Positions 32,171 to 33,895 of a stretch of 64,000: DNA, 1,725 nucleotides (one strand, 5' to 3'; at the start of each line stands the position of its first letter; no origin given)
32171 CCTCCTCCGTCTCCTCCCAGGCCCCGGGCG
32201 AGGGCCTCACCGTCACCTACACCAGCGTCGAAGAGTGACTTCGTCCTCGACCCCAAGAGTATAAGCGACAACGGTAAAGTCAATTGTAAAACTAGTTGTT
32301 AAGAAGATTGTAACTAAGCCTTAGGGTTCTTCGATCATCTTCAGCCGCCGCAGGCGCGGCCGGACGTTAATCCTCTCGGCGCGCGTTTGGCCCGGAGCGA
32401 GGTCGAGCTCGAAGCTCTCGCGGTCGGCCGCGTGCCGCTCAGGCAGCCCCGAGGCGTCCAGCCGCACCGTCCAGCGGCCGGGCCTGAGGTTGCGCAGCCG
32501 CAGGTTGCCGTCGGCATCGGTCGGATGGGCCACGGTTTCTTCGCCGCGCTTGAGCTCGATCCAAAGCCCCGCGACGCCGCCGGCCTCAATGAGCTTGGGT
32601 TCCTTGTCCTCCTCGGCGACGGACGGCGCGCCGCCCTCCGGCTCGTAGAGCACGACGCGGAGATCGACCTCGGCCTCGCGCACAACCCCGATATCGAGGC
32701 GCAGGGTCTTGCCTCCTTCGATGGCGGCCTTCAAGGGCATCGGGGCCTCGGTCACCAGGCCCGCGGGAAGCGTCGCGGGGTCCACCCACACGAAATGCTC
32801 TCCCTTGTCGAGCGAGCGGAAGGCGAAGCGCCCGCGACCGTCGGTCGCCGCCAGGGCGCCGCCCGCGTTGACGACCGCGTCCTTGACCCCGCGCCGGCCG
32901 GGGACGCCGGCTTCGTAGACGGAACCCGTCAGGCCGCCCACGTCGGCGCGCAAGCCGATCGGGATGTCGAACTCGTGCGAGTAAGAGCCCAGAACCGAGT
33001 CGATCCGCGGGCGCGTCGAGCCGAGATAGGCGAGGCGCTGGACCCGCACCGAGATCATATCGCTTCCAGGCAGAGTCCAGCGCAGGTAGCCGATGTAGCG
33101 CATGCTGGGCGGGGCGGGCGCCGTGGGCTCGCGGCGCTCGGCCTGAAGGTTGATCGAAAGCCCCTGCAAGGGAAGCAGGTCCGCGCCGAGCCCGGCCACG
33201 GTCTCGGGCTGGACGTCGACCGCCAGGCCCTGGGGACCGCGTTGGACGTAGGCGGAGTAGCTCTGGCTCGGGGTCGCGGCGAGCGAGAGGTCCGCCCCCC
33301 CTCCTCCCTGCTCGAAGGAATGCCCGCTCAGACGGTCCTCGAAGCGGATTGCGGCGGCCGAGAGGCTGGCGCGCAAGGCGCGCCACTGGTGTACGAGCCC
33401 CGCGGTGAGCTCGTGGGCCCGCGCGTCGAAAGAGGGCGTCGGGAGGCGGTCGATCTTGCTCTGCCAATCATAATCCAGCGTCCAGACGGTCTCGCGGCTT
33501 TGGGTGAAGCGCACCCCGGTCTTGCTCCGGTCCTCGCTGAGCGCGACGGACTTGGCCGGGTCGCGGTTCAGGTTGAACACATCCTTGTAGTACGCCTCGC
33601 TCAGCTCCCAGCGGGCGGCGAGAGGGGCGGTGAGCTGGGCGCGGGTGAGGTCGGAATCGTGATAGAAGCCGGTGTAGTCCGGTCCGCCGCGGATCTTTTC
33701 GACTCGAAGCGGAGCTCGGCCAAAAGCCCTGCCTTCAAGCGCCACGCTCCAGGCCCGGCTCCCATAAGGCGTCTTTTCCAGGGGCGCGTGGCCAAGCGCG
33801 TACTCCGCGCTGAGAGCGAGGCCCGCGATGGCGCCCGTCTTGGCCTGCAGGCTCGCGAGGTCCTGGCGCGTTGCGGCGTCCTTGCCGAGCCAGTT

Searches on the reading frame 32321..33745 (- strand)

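Call 60: search_protein_families(library=pfam, proteins=[window:32321-33745:-], max_evalue=0.00001)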
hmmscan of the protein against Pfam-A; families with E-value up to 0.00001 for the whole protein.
window:32321-33745:- (474 aa): 1 family
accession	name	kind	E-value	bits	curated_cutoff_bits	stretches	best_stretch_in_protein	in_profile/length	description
PF13620.12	CarboxypepD_reg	-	2.9e-06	28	32.3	0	396-439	19-64/82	Carboxypeptidase regulatory-like domain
